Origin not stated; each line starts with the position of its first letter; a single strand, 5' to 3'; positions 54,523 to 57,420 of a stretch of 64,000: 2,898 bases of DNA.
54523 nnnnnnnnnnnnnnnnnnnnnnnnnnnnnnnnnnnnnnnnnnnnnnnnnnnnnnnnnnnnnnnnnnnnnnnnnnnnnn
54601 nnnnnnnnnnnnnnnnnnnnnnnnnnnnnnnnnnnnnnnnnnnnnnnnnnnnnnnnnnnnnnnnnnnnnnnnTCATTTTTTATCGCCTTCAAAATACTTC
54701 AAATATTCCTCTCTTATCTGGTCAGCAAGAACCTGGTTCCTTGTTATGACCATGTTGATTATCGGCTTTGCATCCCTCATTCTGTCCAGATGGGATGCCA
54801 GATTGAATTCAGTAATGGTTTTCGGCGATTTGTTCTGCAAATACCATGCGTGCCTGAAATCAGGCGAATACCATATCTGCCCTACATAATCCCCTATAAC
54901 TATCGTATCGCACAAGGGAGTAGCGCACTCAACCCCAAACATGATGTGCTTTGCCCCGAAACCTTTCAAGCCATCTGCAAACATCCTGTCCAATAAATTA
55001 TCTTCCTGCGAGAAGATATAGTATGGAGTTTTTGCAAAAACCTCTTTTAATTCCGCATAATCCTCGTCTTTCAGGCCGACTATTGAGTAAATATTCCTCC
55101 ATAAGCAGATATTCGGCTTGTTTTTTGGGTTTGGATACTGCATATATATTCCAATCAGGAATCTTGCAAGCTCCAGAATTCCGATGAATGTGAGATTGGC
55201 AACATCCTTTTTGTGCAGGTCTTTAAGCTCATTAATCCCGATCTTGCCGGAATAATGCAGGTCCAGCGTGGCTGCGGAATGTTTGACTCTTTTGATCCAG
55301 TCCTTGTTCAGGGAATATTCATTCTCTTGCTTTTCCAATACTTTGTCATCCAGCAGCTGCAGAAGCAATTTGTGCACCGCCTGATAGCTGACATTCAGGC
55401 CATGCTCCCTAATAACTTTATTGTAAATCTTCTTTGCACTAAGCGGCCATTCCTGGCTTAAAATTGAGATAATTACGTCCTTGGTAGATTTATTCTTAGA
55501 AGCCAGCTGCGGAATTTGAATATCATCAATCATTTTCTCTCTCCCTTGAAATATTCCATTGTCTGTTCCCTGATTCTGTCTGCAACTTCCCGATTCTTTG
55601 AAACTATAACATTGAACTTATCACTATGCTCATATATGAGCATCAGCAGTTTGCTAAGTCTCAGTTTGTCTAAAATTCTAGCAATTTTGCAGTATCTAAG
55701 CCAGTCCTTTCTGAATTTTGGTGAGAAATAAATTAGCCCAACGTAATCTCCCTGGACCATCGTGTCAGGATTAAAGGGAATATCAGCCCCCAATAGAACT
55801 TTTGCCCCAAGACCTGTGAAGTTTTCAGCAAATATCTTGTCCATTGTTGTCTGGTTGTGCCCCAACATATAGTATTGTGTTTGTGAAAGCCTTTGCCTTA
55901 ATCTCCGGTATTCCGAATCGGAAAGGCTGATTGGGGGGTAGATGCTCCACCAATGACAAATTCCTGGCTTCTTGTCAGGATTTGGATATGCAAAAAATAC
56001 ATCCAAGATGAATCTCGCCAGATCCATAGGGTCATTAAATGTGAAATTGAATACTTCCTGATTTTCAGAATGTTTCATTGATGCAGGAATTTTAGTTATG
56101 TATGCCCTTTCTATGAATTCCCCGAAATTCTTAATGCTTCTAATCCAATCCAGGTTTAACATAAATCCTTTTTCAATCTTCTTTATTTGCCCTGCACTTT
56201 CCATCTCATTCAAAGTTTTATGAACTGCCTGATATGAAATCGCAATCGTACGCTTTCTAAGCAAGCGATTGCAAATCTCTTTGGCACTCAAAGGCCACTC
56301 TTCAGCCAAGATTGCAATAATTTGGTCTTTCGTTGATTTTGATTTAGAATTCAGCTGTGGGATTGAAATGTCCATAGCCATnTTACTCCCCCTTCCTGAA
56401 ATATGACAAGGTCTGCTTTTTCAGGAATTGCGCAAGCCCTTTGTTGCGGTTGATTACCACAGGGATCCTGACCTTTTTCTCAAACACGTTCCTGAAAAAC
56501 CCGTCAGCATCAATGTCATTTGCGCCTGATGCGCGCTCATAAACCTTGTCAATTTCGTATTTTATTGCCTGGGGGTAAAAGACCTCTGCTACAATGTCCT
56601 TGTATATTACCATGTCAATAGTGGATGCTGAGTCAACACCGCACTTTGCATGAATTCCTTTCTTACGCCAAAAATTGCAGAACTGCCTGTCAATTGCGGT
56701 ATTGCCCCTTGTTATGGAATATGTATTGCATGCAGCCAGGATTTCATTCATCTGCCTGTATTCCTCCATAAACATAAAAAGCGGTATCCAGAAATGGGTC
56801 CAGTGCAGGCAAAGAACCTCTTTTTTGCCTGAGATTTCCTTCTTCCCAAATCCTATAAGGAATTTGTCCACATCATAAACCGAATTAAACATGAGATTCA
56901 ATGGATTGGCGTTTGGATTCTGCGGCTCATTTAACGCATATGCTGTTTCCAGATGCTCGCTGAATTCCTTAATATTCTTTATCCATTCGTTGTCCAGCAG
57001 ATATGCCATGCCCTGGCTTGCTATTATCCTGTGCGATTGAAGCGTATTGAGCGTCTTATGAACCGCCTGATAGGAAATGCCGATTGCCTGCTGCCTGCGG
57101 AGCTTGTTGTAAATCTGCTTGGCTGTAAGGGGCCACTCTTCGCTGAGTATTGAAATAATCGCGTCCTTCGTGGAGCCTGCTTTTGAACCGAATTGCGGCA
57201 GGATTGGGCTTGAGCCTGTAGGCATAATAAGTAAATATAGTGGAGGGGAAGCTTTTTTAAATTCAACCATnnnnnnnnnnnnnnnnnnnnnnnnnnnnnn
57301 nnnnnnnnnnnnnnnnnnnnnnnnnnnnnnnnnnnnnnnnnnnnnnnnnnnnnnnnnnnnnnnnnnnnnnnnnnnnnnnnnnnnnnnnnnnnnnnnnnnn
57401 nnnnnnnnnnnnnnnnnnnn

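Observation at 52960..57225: Tandem array of five paralogous wHTH sensor-type regulators with diverged C-terminal domains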

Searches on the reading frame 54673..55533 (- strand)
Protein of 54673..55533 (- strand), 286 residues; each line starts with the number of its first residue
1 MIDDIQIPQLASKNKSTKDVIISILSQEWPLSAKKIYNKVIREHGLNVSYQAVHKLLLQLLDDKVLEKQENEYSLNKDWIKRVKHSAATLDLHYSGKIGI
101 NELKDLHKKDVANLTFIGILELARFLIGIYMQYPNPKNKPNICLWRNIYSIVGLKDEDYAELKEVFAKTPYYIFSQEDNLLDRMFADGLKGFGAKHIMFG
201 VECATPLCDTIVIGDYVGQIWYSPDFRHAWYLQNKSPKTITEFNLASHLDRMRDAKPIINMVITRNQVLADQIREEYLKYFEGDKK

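Call 3: search_protein_families(library=pfam, proteins=[window:54673-55533:-], max_evalue=1)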
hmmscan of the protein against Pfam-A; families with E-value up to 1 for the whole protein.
window:54673-55533:- (286 aa): 0 families

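Call 4: search_protein_families(library=ncbifam, proteins=[window:54673-55533:-], max_evalue=1)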
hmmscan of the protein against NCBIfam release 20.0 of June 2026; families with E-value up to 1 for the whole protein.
window:54673-55533:- (286 aa): 2 families
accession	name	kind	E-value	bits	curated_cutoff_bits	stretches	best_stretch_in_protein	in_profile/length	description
TIGR04315.1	octaheme_Shew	subfamily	0.066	12.2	375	1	51-102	352-403/440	tetrathionate reductase family octaheme c-type cytochrome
NF058533.1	antiphage_ProA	equivalog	0.083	10.2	1500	1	14-72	1777-1835/1903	anti-phage protein ProA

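Call 71: search_protein_families(library=padloc, proteins=[window:54673-55533:-], max_evalue=0.01)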
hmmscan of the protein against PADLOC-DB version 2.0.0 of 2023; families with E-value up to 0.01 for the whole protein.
window:54673-55533:- (286 aa): 0 families

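Call 72: search_protein_families(library=phrogs, proteins=[window:54673-55533:-], max_evalue=0.01)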
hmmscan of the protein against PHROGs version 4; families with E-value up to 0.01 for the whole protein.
window:54673-55533:- (286 aa): 0 families

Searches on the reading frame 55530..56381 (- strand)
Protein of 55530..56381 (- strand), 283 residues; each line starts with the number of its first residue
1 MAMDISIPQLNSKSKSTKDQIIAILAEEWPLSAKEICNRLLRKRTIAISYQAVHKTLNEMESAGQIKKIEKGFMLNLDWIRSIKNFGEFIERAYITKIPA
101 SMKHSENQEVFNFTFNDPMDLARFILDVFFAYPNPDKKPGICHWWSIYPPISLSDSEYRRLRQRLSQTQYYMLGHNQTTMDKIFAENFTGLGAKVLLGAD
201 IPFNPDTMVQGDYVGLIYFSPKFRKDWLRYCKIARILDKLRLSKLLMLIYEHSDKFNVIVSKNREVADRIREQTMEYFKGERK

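Call 3: search_protein_families(library=pfam, proteins=[window:55530-56381:-], max_evalue=1)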
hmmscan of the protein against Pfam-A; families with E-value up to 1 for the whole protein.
window:55530-56381:- (283 aa): 7 families
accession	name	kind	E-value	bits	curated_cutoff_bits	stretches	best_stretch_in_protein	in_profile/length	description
PF01475.25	FUR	-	0.00058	20.4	23.1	1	17-70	9-63/121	Ferric uptake regulator family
PF08461.16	HTH_12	-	0.0026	18.1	21.4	1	20-69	2-51/66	Ribonuclease R winged-helix domain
PF21476.4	PF0610-like_N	-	0.071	13.8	33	1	19-40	4-24/50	PF0610-like, N-terminal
PF13565.12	HTH_32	-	0.11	13.4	33.7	1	16-57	32-73/73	Homeodomain-like domain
PF05732.17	RepL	-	0.12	12.3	20.3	1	38-78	78-118/164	Firmicute plasmid replication protein (RepL)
PF12840.13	HTH_20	-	0.17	12.3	27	1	21-64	9-46/51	Helix-turn-helix domain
PF25212.1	HVO_A0114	-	0.2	11.9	27.6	1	20-72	26-72/84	HVO_A0114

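Call 4: search_protein_families(library=ncbifam, proteins=[window:55530-56381:-], max_evalue=1)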
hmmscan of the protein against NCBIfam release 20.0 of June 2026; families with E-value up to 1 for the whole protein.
window:55530-56381:- (283 aa): 2 families
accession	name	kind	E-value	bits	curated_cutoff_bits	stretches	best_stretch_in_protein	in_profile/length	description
NF004170.0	PRK05638.1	equivalog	0.0066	15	421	1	16-68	371-418/442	threonine synthase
NF033145.1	rif_monoox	equivalog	0.22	10.4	800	1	162-201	82-121/472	rifampin monooxygenase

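Call 49: search_protein_families(library=pfam, alignment_id=A5, max_evalue=0.01)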
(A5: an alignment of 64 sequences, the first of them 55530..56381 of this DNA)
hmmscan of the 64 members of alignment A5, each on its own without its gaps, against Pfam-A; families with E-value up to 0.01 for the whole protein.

A. member 1, window:55530-56381:- (283 aa): 2 families
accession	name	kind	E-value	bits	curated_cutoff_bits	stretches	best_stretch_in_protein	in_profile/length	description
PF01475.25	FUR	-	0.00058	20.4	23.1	1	17-70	9-63/121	Ferric uptake regulator family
PF08461.16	HTH_12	-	0.0026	18.1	21.4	1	20-69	2-51/66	Ribonuclease R winged-helix domain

B. families by the number of members that match (of 64 scanned): 22 families
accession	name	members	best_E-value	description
PF01475.25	FUR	16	2.4e-06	Ferric uptake regulator family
PF08461.16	HTH_12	7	0.00017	Ribonuclease R winged-helix domain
PF03965.22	Penicillinase_R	4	0.0018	Penicillinase repressor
PF21100.3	MCM_C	3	0.002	MCM protein C-terminal winged helix-turn-helix domain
PF25212.1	HVO_A0114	2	0.0004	HVO_A0114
PF07106.19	TBPIP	2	0.0011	TBPIP/Hop2 winged helix domain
PF08672.17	ANAPC2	2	0.0039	Anaphase promoting complex (APC) subunit 2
PF01978.25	TrmB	2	0.0042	Sugar-specific transcriptional regulator TrmB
PF20288.3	MC2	2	0.0045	ABC-three component (ABC-3C) system Middle Component 2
PF14947.12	HTH_45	1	4.4e-05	Winged helix-turn-helix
PF00817.25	IMS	1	0.0021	impB/mucB/samB family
PF14828.11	Amnionless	1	0.0024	Amnionless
PF10076.14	Phage_Mu_Gp48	1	0.0028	Bacteriophage Mu-like, Gp48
PF10557.15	Cullin_Nedd8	1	0.0029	Cullin protein neddylation domain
PF18569.7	Thioredoxin_16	1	0.0029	Thioredoxin-like domain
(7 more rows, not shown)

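Call 53: predict_structure(alignment_id=A5)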
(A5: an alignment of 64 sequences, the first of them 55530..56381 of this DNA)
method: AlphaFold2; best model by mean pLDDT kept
length: 283 residues; sequences in the alignment: 64
mean_pLDDT: 89.6   pTM: 0.72
mean pLDDT of the five models: 89.6, 88.7, 88.6, 88.3, 87.8
residues with pLDDT >= 90: 194; 70-90: 71; 50-70: 16; < 50: 2
segments of 3 or more residues with pLDDT < 50: none
pLDDT, mean of each block of 10 residues (from residue 1): 68 88 96 97 91 97 97 95 79 70 66 90 92 95 94 91 96 95 96 96 91 97 91 77 85 91 97 96 72
secondary structure, 60 per line:
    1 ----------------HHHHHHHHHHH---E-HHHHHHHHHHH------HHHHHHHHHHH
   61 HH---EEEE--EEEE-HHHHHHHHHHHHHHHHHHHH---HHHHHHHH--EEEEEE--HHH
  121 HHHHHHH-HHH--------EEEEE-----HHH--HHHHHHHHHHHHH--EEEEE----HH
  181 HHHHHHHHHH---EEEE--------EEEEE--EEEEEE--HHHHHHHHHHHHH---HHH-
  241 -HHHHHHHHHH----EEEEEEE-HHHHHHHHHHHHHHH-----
elements in order: H17-27 H33-43 H50-62 E66-69 E72-75 H77-96 H100-107 E110-115 H118-127 E140-144 H155-167 E170-174 H179-190 E194-197 E206-210 E213-218 H221-233 H242-251 E256-262 H264-278

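Call 57: fold_search(model_id=the predicted structure, library=pdb)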
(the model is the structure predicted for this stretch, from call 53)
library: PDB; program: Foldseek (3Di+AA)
matches with E <= 10: 1100; with E <= 0.001: 11
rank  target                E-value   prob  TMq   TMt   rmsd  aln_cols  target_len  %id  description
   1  5bpd_C                1.7e-08  1.00  0.32  0.35  15.5       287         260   11  Structure of TrmBL2, an archaeal chromatin protein, shows a novel mode of DNA binding. (released 2015-09-02)
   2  5bpd_D                5.3e-08  1.00  0.32  0.35  15.6       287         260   10  Structure of TrmBL2, an archaeal chromatin protein, shows a novel mode of DNA binding. (released 2015-09-02)
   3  5bpi_C                1.4e-07  1.00  0.35  0.38  15.4       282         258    9  Structure of TrmBL2, an archaeal chromatin protein, shows a novel mode of DNA binding. (released 2015-09-02)
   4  5bqt_A                1.8e-07  1.00  0.36  0.38  19.3       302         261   10  Structure of TrmBL2, an archaeal chromatin protein, shows a novel mode of DNA binding. (released 2015-09-02)
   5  5bpi_D                2.0e-07  1.00  0.32  0.35  15.5       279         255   10  Structure of TrmBL2, an archaeal chromatin protein, shows a novel mode of DNA binding. (released 2015-09-02)
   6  5box_A                2.2e-07  1.00  0.35  0.37  21.7       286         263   10  Structure of TrmBL2, an archaeal chromatin protein, shows a novel mode of DNA binding. (released 2015-09-02)
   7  7e0m_A                5.2e-04  1.00  0.36  0.27   6.1       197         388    8  Crystal structure of phospholipase D (released 2021-12-22)
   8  6ehi_A                5.9e-04  1.00  0.35  0.57   5.8       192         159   10  NucT from Helicobacter pylori (released 2018-01-17)
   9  6ehi_B                6.7e-04  1.00  0.35  0.57   5.9       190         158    9  NucT from Helicobacter pylori (released 2018-01-17)
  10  7e0m_B                9.1e-04  1.00  0.37  0.28  10.2       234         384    8  Crystal structure of phospholipase D (released 2021-12-22)
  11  4qvg_C                9.1e-04  0.97  0.21  0.17  10.3       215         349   12  Crystal structure of S-adenosylmethionine-dependent methyltransferase SibL in its apo form (released 2015-05-27)
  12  4ggj                  1.2e-03  1.00  0.36  0.57   5.5       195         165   11  Crystal structure of Zucchini from mouse (mZuc / PLD6 / MitoPLD) (released 2012-10-10)
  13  8rvc_A                1.2e-03  0.75  0.20  0.18  18.5       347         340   10  Crystal structure of alpha keto acid C-methyl-transferases MrsA bound to ketoarginine (released 2024-07-03)
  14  1xdo_A                1.6e-03  1.00  0.32  0.15   5.9       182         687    7  Crystal Structure of Escherichia coli Polyphosphate Kinase (released 2005-06-21)
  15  1byr                  1.8e-03  1.00  0.37  0.61   5.7       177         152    8  CRYSTAL STRUCTURE OF A PHOSPHOLIPASE D FAMILY MEMBER, NUC FROM SALMONELLA TYPHIMURIUM (released 1999-10-19)
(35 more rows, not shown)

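Call 71: search_protein_families(library=padloc, proteins=[window:55530-56381:-], max_evalue=0.01)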
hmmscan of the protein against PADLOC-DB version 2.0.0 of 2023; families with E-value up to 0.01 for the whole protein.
window:55530-56381:- (283 aa): 2 families
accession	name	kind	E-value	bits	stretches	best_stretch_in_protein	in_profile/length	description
PDLC01859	CARF3--CARF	-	0.0038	15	1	6-73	138-205/213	-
PDLC02226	AbiEi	-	0.0071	14.2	0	49-73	30-54/202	AbiEi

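Call 72: search_protein_families(library=phrogs, proteins=[window:55530-56381:-], max_evalue=0.01)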
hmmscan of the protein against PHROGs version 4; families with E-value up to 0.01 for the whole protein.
window:55530-56381:- (283 aa): 0 families

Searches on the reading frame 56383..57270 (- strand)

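Call 3: search_protein_families(library=pfam, proteins=[window:56383-57270:-], max_evalue=1)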
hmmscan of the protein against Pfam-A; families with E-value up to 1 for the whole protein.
window:56383-57270:- (295 aa): 3 families
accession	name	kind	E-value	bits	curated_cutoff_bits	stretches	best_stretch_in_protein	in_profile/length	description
PF01475.25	FUR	-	0.0018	18.8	23.1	1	28-85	3-61/121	Ferric uptake regulator family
PF13565.12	HTH_32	-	0.21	12.6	33.7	1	34-74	33-73/73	Homeodomain-like domain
PF08221.17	HTH_9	-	0.25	11.9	23.4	1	35-83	15-57/62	RNA polymerase III subunit RPC82 helix-turn-helix domain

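Call 4: search_protein_families(library=ncbifam, proteins=[window:56383-57270:-], max_evalue=1)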
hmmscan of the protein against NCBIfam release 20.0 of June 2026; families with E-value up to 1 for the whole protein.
window:56383-57270:- (295 aa): 2 families
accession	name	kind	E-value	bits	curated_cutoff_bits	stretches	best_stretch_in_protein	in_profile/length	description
NF004170.0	PRK05638.1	equivalog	0.0028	16.3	421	1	31-85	369-418/442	threonine synthase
NF006426.0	PRK08674.1-6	subfamily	0.02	13.7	295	1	258-289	63-94/354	bifunctional phosphoglucose/phosphomannose isomerase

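Call 71: search_protein_families(library=padloc, proteins=[window:56383-57225:-], max_evalue=0.01)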
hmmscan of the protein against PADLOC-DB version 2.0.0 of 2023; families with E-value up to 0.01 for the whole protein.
window:56383-57225:- (280 aa): 0 families

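Call 72: search_protein_families(library=phrogs, proteins=[window:56383-57225:-], max_evalue=0.01)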
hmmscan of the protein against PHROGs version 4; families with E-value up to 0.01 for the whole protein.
window:56383-57225:- (280 aa): 0 families
